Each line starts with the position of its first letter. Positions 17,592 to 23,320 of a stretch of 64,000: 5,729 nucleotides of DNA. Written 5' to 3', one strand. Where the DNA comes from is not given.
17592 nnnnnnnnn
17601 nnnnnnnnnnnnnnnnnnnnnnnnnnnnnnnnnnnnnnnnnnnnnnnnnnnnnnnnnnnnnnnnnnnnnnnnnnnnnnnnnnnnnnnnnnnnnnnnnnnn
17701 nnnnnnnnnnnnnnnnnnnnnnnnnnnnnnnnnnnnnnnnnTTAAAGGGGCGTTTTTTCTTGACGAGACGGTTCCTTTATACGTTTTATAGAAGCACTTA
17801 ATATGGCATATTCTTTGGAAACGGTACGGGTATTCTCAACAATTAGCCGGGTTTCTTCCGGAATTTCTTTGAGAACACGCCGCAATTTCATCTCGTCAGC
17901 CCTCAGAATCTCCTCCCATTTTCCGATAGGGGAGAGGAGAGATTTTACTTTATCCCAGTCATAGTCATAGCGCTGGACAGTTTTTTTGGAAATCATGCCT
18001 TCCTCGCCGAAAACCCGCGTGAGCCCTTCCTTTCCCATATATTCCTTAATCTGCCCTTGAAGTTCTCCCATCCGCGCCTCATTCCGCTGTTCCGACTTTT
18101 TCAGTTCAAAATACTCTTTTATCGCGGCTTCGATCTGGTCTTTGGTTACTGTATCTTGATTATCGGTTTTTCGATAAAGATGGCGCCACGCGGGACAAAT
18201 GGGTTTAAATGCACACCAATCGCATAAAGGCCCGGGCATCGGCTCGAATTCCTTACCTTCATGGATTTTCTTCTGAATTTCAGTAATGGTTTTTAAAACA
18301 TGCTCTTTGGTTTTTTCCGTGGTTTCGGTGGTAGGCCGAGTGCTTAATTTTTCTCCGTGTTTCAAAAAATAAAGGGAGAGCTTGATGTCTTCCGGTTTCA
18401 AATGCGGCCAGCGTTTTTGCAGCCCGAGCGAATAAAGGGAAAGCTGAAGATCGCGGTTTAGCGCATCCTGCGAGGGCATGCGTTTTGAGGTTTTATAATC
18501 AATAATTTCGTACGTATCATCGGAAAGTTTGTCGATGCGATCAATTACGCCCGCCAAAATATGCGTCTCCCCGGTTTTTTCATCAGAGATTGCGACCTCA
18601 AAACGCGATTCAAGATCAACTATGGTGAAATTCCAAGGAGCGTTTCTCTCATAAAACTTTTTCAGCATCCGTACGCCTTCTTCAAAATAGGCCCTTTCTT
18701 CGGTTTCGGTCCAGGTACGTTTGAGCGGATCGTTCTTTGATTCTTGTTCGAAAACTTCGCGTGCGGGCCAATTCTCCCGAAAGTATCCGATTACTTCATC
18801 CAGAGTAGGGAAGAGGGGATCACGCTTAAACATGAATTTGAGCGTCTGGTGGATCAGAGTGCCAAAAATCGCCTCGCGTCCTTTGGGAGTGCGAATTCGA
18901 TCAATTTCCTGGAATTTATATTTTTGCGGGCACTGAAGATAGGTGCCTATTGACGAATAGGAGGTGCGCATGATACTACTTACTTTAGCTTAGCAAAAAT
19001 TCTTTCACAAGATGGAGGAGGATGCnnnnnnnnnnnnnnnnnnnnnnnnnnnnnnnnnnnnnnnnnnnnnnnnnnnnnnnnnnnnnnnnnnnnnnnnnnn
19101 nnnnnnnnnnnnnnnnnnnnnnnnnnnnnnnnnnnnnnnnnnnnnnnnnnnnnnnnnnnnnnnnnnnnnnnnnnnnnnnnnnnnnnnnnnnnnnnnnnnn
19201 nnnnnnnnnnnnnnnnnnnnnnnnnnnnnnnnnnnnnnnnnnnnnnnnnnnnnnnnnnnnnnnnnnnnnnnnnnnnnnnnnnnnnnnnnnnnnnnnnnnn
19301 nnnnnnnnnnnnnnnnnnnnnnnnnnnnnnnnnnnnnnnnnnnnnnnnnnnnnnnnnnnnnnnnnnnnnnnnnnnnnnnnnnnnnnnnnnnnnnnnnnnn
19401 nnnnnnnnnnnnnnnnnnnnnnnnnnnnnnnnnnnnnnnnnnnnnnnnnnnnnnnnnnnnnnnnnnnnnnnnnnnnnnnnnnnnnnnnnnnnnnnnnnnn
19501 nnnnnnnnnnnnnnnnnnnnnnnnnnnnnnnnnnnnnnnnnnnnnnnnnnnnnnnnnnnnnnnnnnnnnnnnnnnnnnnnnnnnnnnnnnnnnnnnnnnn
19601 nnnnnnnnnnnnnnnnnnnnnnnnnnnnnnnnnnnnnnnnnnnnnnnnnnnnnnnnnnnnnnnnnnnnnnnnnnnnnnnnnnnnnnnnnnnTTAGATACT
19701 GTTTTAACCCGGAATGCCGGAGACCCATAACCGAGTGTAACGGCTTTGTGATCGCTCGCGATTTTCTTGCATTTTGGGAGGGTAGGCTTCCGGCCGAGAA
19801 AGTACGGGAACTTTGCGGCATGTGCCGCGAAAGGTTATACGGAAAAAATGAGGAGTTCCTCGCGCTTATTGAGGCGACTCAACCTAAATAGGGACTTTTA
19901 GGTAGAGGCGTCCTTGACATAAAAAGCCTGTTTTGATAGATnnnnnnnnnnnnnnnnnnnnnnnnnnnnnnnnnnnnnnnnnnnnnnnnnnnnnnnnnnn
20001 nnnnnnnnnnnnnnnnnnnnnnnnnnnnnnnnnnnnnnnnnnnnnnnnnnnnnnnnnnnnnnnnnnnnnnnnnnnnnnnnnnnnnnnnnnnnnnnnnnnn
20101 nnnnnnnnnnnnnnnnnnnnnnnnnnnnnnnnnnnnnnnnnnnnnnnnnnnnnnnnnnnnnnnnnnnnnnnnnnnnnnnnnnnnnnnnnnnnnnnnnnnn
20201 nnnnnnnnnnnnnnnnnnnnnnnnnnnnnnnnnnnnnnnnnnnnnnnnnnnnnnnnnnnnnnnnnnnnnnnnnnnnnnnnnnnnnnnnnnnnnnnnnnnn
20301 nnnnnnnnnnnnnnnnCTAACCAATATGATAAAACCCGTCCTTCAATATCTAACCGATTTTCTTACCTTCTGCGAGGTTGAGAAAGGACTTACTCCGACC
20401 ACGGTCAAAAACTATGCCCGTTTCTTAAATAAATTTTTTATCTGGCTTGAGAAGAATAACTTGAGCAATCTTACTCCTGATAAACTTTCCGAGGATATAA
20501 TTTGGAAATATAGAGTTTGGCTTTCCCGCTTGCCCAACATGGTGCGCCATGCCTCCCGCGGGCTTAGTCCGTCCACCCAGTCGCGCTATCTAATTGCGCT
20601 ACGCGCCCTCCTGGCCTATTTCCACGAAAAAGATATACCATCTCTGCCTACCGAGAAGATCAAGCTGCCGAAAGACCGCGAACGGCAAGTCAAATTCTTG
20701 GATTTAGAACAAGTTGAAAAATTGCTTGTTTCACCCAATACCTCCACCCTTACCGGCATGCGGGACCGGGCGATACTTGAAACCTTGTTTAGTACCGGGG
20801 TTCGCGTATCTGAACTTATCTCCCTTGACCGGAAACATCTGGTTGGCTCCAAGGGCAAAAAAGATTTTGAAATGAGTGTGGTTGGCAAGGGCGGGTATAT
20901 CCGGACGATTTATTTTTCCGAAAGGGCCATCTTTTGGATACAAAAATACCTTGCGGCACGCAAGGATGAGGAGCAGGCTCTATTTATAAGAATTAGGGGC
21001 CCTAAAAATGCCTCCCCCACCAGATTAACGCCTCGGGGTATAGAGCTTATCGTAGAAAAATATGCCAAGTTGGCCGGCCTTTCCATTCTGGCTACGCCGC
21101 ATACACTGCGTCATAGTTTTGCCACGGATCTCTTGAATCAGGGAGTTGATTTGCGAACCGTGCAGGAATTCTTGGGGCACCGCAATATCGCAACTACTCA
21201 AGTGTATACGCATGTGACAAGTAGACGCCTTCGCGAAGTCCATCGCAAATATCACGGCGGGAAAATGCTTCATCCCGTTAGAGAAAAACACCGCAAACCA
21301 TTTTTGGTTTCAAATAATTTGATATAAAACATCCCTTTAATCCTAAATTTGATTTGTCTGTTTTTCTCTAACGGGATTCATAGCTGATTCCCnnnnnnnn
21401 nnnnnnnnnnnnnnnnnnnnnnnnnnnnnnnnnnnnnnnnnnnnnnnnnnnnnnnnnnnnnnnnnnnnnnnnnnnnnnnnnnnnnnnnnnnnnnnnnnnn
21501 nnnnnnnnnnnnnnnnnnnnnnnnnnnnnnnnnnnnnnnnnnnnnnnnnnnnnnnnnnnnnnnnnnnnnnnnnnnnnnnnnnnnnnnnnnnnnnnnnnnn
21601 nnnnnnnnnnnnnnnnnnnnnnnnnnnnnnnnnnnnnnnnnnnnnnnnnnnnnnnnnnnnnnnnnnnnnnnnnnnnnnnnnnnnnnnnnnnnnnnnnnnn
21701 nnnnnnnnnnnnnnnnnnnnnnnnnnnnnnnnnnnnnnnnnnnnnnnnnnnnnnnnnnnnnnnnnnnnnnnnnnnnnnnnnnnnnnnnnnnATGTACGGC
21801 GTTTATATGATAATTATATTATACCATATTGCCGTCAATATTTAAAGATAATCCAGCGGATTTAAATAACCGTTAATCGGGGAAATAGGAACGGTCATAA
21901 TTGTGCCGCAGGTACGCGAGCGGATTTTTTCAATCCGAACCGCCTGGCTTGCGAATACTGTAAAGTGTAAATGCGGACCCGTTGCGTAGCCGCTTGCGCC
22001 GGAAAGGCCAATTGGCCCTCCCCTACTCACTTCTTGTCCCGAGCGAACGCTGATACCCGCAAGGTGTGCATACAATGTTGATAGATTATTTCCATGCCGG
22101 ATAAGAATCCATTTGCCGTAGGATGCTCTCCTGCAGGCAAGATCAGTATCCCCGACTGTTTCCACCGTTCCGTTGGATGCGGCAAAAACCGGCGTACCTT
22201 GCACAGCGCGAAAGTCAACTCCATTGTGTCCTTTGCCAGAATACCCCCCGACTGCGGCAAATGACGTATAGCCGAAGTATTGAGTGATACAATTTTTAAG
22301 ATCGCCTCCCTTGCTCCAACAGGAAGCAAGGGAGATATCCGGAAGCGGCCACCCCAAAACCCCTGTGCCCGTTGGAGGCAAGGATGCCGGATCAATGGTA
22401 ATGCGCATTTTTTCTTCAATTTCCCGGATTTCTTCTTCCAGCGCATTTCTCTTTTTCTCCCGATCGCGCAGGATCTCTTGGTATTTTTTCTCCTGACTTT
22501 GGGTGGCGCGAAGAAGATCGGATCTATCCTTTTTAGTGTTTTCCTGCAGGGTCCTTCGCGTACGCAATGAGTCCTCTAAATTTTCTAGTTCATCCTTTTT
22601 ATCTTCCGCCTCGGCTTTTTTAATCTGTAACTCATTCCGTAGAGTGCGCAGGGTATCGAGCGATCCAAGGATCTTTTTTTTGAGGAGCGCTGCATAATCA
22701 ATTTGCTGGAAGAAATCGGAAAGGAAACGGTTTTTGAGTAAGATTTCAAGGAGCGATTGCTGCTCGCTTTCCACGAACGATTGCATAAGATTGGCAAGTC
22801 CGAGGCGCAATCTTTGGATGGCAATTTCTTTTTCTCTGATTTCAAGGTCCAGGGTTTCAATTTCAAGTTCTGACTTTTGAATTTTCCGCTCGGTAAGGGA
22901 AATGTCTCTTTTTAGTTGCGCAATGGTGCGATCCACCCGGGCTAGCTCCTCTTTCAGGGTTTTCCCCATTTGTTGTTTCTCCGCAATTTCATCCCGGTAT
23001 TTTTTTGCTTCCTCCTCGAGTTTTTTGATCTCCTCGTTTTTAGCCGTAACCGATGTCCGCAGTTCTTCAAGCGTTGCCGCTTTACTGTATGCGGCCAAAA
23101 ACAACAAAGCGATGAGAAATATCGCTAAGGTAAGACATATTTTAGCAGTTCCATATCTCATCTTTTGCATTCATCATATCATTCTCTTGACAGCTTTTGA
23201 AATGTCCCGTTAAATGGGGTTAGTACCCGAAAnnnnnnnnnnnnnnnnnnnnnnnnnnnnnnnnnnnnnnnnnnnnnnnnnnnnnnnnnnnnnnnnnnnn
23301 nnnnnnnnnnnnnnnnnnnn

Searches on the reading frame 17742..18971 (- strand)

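Call 91: search_protein_families(library=pfam, proteins=[window:17742-18971:-], max_evalue=0.001)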
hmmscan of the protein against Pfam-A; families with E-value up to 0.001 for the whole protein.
window:17742-18971:- (409 aa): 4 families
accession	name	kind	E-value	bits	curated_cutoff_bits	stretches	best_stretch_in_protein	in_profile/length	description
PF12705.13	PDDEXK_1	-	6.9e-39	134.7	22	1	3-260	2-247/247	PD-(D/E)XK nuclease superfamily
PF01930.23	Cas_Cas4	-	1.9e-09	38.3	22.7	1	134-259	47-158/160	Domain of unknown function DUF83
PF24091.1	DUF7376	-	6.1e-06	26.6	27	1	269-369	82-190/219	Family of unknown function (DUF7376)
PF10926.14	DUF2800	-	1.5e-05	24.8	21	1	4-286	5-264/368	Protein of unknown function (DUF2800)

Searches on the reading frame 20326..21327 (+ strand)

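Call 92: search_protein_families(library=pfam, proteins=[window:20326-21327:+], max_evalue=0.001)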
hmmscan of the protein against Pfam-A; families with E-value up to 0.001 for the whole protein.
window:20326-21327:+ (333 aa): 4 families
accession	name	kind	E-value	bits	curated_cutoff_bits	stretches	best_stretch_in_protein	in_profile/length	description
PF00589.27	Phage_integrase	-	1.1e-36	126.6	27.1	1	123-299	1-170/172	Phage integrase family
PF02899.23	Phage_int_SAM_1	-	1.2e-09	38.8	22.3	1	10-98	2-78/83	Phage integrase, N-terminal SAM-like domain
PF13495.12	Phage_int_SAM_4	-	3.7e-07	30.9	27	1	11-103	4-82/85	Phage integrase, N-terminal SAM-like domain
PF13102.12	Phage_int_SAM_5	-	1.3e-05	25.9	22.3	1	14-98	11-81/98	Phage integrase SAM-like domain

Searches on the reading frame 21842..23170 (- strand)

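Call 92: search_protein_families(library=pfam, proteins=[window:21842-23170:-], max_evalue=0.001)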
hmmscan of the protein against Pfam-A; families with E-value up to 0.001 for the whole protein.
window:21842-23170:- (442 aa): 1 family
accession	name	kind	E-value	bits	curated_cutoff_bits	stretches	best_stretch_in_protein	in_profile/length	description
PF01551.29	Peptidase_M23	-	7.4e-28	97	28.7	1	314-406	2-88/96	Peptidase family M23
